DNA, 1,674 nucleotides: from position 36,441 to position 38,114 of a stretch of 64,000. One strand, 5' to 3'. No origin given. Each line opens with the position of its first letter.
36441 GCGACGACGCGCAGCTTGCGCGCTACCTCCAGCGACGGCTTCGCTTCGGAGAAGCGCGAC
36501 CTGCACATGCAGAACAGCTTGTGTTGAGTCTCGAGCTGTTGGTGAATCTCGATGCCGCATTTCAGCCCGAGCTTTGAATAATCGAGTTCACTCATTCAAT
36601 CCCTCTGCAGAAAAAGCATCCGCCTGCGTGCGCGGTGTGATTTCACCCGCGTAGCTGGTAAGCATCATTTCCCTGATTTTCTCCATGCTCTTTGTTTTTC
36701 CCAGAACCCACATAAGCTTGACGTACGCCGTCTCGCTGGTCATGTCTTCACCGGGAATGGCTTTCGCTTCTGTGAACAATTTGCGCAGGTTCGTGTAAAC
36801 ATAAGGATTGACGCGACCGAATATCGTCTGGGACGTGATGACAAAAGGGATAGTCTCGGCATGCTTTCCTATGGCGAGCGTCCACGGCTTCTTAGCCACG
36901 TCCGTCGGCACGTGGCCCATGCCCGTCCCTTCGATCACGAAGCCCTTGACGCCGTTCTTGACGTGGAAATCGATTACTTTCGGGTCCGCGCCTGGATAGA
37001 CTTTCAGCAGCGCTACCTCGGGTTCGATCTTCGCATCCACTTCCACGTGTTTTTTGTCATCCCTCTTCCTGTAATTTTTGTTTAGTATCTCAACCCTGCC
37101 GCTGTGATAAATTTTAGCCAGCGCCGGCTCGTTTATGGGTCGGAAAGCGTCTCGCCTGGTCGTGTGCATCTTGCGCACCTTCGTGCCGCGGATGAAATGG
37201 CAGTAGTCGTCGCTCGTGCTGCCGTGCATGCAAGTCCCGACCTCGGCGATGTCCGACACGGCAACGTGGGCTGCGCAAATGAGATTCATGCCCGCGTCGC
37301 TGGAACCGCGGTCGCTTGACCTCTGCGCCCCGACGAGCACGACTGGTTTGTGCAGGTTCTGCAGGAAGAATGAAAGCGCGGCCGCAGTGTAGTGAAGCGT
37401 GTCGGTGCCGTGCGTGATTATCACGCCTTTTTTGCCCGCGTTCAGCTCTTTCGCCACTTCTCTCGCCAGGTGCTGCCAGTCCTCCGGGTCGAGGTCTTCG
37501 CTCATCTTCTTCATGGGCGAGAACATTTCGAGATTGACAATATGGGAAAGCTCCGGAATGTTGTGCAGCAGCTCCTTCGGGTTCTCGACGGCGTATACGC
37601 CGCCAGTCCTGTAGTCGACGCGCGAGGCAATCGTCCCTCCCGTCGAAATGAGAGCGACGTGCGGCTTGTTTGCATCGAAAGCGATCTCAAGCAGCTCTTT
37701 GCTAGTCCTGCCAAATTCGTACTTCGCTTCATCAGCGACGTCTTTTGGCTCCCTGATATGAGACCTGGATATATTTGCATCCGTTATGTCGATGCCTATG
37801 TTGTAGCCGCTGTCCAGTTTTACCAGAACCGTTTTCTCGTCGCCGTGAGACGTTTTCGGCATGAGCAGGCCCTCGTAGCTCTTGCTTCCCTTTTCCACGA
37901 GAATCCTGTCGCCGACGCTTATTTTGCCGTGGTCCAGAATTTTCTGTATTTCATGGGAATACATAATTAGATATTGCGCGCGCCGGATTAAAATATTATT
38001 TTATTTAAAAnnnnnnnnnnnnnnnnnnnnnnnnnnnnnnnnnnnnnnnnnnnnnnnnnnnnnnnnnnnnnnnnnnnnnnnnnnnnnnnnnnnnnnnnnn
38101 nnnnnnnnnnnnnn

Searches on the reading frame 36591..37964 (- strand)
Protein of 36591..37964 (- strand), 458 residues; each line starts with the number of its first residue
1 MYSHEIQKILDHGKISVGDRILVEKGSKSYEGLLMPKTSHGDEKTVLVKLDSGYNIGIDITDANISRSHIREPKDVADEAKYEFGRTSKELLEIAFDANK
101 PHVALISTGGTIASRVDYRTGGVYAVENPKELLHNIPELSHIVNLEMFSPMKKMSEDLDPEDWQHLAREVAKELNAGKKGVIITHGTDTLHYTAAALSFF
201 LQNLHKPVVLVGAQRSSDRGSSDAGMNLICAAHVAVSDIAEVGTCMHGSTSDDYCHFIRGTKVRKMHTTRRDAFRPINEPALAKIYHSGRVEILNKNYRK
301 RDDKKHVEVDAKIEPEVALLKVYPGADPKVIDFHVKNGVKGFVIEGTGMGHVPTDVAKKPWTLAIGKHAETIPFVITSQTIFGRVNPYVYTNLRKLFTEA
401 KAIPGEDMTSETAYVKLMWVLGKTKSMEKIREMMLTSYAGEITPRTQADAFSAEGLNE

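Call 54: search_protein_families(library=pfam, proteins=[window:36591-37964:-], max_evalue=0.001)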
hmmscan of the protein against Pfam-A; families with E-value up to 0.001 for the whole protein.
window:36591-37964:- (458 aa): 3 families
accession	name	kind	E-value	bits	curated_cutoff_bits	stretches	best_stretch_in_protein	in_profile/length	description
PF00710.25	Asparaginase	-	9.1e-58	195.4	22.5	1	102-296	1-190/193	Asparaginase, N-terminal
PF17763.6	Asparaginase_C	-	6e-29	100.8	34.6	1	317-434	2-114/114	Glutaminase/Asparaginase C-terminal domain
PF18195.6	GatD_N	-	5.5e-18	64.5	25.7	1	15-65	1-51/54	GatD N-terminal domain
